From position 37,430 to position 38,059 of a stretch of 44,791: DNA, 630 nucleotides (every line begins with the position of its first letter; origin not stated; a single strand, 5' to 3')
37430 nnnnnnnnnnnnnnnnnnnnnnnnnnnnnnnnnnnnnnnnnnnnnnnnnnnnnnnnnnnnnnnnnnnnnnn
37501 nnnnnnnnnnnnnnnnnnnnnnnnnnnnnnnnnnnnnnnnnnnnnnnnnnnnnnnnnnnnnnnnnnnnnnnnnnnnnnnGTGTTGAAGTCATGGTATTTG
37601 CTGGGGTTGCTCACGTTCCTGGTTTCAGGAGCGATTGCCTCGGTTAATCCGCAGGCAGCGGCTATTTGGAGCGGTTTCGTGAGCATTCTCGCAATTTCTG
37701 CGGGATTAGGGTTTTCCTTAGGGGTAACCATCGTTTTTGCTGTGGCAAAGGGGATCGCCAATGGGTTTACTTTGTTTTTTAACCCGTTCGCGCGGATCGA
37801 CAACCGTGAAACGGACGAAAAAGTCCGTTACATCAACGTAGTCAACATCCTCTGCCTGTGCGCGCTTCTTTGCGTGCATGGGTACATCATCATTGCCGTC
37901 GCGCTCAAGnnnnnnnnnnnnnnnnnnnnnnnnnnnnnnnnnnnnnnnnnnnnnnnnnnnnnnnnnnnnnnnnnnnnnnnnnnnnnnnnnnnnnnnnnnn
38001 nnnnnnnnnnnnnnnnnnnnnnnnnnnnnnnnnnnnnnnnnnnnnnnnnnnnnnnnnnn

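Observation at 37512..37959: G+C-rich island 3: near-consensus promoter, GGGGG SD, 110-aa hydrophobic protein, strong terminator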

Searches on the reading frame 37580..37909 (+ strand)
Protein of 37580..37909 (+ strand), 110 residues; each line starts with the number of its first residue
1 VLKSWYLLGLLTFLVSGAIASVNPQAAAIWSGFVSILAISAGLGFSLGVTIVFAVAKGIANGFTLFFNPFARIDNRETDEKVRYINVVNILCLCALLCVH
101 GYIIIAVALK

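Call 13: search_protein_families(library=pfam, proteins=[window:37580-37909:+], max_evalue=1)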
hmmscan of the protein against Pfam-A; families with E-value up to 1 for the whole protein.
window:37580-37909:+ (110 aa): 0 families

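Call 14: search_protein_families(library=ncbifam, proteins=[window:37580-37909:+], max_evalue=1)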
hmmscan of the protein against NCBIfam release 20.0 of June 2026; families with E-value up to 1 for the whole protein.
window:37580-37909:+ (110 aa): 0 families

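Call 15: find_homologous_proteins(query=window:37580-37909:+, max_evalue=0.01)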
Query window:37580-37909:+ (110 aa): 3 proteins with E <= 0.01 among 26 candidates.
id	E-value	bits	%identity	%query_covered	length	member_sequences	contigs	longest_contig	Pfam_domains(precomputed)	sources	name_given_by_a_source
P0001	2.2e-62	226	99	100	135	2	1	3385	-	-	-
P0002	6.7e-42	160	73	100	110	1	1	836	-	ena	-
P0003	2.3e-41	158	72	100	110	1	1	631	-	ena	-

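Call 17: find_encoding_contigs(protein=P0002, flank=10000)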
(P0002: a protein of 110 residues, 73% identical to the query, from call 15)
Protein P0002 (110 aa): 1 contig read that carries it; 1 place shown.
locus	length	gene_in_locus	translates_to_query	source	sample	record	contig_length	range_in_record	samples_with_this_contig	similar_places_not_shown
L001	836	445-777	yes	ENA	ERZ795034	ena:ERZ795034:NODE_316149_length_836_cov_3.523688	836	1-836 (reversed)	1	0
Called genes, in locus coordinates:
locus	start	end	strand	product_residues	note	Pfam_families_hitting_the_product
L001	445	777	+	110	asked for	-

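Call 18: find_encoding_contigs(protein=P0003, flank=10000)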
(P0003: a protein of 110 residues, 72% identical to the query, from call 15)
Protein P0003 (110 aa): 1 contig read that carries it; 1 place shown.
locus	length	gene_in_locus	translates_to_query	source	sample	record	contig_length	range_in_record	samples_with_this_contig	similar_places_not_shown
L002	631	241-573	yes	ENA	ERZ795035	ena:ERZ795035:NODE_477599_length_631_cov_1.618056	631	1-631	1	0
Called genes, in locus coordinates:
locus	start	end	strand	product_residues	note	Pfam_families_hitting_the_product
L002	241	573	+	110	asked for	-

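Call 19: find_encoding_contigs(protein=P0001, flank=10000)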
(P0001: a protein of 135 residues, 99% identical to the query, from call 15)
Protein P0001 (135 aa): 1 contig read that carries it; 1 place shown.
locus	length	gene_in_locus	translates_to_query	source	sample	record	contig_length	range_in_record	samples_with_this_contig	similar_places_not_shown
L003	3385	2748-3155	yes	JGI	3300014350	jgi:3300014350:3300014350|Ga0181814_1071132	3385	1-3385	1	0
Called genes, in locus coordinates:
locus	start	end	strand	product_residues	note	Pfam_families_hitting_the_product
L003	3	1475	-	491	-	?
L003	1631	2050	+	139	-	-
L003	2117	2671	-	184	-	-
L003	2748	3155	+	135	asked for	-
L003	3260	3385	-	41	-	?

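Call 35: predict_structure(alignment_id=A1)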
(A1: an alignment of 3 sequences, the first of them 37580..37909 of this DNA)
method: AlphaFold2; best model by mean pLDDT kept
length: 110 residues; sequences in the alignment: 3
mean_pLDDT: 83.5   pTM: 0.63
mean pLDDT of the five models: 83.5, 60.6, 59.9, 58.7, 53.2
residues with pLDDT >= 90: 1; 70-90: 106; 50-70: 3; < 50: 0
segments of 3 or more residues with pLDDT < 50: none
pLDDT, mean of each block of 10 residues (from residue 1): 75 87 87 87 82 83 84 81 84 86 81
secondary structure, 60 per line:
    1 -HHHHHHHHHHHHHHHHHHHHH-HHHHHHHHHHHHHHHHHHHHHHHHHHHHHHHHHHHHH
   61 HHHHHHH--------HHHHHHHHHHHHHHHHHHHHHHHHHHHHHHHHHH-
elements in order: H2-22 H24-67 H76-109

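Call 38: search_protein_representatives(alignment_id=A1)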
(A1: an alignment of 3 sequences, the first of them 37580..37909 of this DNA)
Query: 3 sequences, 110 profile positions. Proteins with E-value up to 0.001 (for the whole library): 3; up to 1e-10: 1; up to 1e-30: 1. The best 3 are listed.
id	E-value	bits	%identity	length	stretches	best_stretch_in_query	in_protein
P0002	4.8e-56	203.9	-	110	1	1-110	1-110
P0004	5.5e-04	36.3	-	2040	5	44-89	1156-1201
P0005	8.9e-04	35.6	-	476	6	60-86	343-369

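Call 42: fold_search(model_id=the predicted structure, library=pdb)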
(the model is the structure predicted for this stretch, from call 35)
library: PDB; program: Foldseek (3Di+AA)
matches with E <= 10: 81; with E <= 0.001: 0
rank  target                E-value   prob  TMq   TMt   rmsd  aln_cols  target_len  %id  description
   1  9e0h_A                7.1e-01  0.91  0.60  0.46   3.5       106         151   13  De novo calcium channel heptamer, CalC6_3 with DHR extensions. Off target multimerization state (released 2025-10-01)
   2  2vs0_A                1.5e+00  0.20  0.29  0.35   6.6        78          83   10  Structural analysis of homodimeric staphylococcal aureus virulence factor EsxA (released 2008-08-26)
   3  4zws_B                2.0e+00  0.54  0.52  0.50   5.0        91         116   14  Crystal Structure of the Bacteriophage T4 recombination mediator protein UvsY, Lattice Type III (released 2016-03-02)
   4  3zbh_E                3.0e+00  0.12  0.28  0.32   6.7        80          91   12  Geobacillus thermodenitrificans EsxA crystal form I (released 2012-11-21)
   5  3jbi_V                3.2e+00  0.09  0.30  0.26  17.3       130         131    9  MDFF model of the vinculin tail domain bound to F-actin (released 2015-11-04)
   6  4zwt_B                3.4e+00  0.25  0.47  0.43   4.6       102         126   13  Crystal Structure of the Bacteriophage T4 recombination mediator protein UvsY, Lattice Type IV (released 2016-03-02)
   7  9dzw_A                3.4e+00  0.08  0.30  0.24  17.2       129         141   17  De novo calcium channel hexamer, CalC6_3 with DHR extensions (released 2025-10-01)
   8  3gvm_B                3.6e+00  0.15  0.30  0.35   8.2        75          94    7  Structure of the homodimeric WXG-100 family protein from Streptococcus agalactiae (released 2010-09-08)
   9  3ze4_A                3.8e+00  0.11  0.31  0.31  16.0       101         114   10  Crystal structure of the integral membrane diacylglycerol kinase - wild-type (released 2013-05-22)
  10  9g0c_A                3.8e+00  0.08  0.30  0.24  12.7       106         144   16  Structure of human Mical1 bMERB_V978A_V985A domain:Rab10 complex. (released 2025-07-02)
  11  8f6k_A                3.8e+00  0.03  0.20  0.09  12.2       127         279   12  Cryo-EM structure of a Zinc-loaded H263A/D287A mutant of the YiiP-Fab complex (released 2023-02-08)
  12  4zwr_G                4.1e+00  0.33  0.50  0.51   4.2        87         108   14  Crystal Structure of the Bacteriophage T4 recombination mediator protein UvsY, Lattice Type II (released 2016-03-02)
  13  8e0m_L                4.1e+00  0.06  0.27  0.20  14.8       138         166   11  Homotrimeric variant of tcTRP9, BGL15 (released 2023-04-12)
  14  9o40_A                4.3e+00  0.06  0.31  0.18  20.1       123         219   10  cryo-EM structure of TolQR conformation1 in SMA nanodiscs (released 2025-12-17)
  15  9div_G                4.6e+00  0.06  0.27  0.24  13.3       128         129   16  The crystal structure of de novo designed ChuA binding protein C8 (released 2025-05-21)
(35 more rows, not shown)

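Call 50: search_protein_families(library=phrogs, proteins=[window:37580-37909:+], max_evalue=1)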
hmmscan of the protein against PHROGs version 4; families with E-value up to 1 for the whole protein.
window:37580-37909:+ (110 aa): 0 families

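Call 51: search_protein_families(library=padloc, proteins=[window:37580-37909:+], max_evalue=1)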
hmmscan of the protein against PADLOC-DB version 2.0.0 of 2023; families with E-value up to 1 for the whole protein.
window:37580-37909:+ (110 aa): 0 families

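Call 52: search_dna_similar(query=window:37580-37909:+, collection=phages, mode=protein, max_evalue=1)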
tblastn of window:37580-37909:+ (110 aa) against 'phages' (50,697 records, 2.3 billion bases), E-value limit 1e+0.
Records with a match: 2; places in all: 2; records where one place covers at least 80% of the query: 0.
Best place of each record, by identity: <60% 2.
By first word of the organism name: Gordonia 2.
By host as written in the record: Gordonia terrae 3612 2.
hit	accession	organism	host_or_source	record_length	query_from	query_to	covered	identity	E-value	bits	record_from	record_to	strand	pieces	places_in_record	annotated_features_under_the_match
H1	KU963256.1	Gordonia phage Lucky10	Gordonia terrae 3612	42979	29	62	31%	45.7%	7e-1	34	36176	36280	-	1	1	56: hypothetical protein | 55: hypothetical protein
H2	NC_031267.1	Gordonia phage Lucky10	Gordonia terrae 3612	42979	29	62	31%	45.7%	7e-1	34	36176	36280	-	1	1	56: hypothetical protein | 55: hypothetical protein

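Call 53: search_dna_similar(query=window:37580-37909:+, collection=plasmids, mode=protein, max_evalue=1)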
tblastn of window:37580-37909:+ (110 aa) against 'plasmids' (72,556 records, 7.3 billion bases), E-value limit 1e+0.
No match.

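Call 54: find_related_loci(query=A1, collection=genome_contigs, flank=10000)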
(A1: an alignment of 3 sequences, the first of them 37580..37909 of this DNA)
Query A1 (110 aa) in genome_contigs; peptide patterns used: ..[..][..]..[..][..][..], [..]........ (x = any residue, [..] = any of these).
95 stretches matched a pattern, but none encodes a relative of the query by tblastn (E <= 1e-3).

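Call 55: find_related_loci(query=A1, collection=viral_contigs, flank=10000)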
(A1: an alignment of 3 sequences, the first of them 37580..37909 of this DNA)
Query A1 (110 aa) in viral_contigs; peptide patterns used: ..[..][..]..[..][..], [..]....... (x = any residue, [..] = any of these).
70 stretches matched a pattern, but none encodes a relative of the query by tblastn (E <= 1e-3).

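Call 80: search_solved_structures(query=A1, max_evalue=10)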
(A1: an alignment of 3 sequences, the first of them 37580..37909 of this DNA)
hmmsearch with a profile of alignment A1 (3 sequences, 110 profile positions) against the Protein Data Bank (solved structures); distinct sequences matched with E-value up to 10: 0.

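Call 83: fold_search(model_id=the predicted structure, library=viral)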
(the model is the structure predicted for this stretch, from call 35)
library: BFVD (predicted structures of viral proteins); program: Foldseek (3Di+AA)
matches with E <= 10: 203; with E <= 0.001: 0
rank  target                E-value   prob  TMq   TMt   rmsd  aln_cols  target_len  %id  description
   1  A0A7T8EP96            1.2e+00  0.35  0.36  0.47   5.7        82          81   16  Uncharacterized protein [Erwinia phage pEa_SNUABM_5]
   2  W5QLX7                1.4e+00  0.23  0.38  0.22  11.8       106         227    9  NS3 [Orungo virus]
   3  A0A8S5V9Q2            1.4e+00  0.15  0.34  0.17  22.4       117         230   12  Uncharacterized protein [Siphoviridae sp. ct6rT12]
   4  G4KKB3                1.7e+00  0.18  0.38  0.21   8.7       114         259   14  (no name in the UniProt tables at hand)
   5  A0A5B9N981            2.0e+00  0.63  0.63  0.53   4.5       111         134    9  Uncharacterized protein [Klebsiella phage Magnus]
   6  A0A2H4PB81            2.0e+00  0.18  0.31  0.38   7.2        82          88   11  Uncharacterized protein [Lactobacillus phage Lenus]
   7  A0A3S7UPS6            2.0e+00  0.11  0.29  0.21  15.8       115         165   15  Uncharacterized protein [Lactobacillus phage Bromius]
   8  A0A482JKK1            2.2e+00  0.20  0.37  0.38   9.4        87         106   11  Uncharacterized protein [Gordonia phage BrutonGaster]
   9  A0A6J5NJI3            2.2e+00  0.14  0.35  0.30   7.4       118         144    8  Uncharacterized protein [uncultured Caudovirales phage]
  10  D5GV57                2.2e+00  0.11  0.28  0.23  10.5       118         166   13  Hypothetical phage protein [Campylobacter phage CP220]
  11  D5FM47                2.4e+00  0.30  0.54  0.19   6.5       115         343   11  ORF59 [black bullhead herpesvirus]
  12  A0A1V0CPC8            2.4e+00  0.10  0.32  0.07  18.8       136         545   10  (no name in the UniProt tables at hand)
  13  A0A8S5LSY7            2.5e+00  0.16  0.35  0.39   8.2        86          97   10  Uncharacterized protein [Siphoviridae sp. ctMAv2]
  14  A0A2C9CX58            2.5e+00  0.16  0.42  0.37  10.8       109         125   12  Uncharacterized protein [Yersinia phage fHe-Yen9-04]
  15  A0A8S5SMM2            2.7e+00  0.28  0.54  0.35  17.2       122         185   13  Uncharacterized protein [Siphoviridae sp. ct7Qv4]
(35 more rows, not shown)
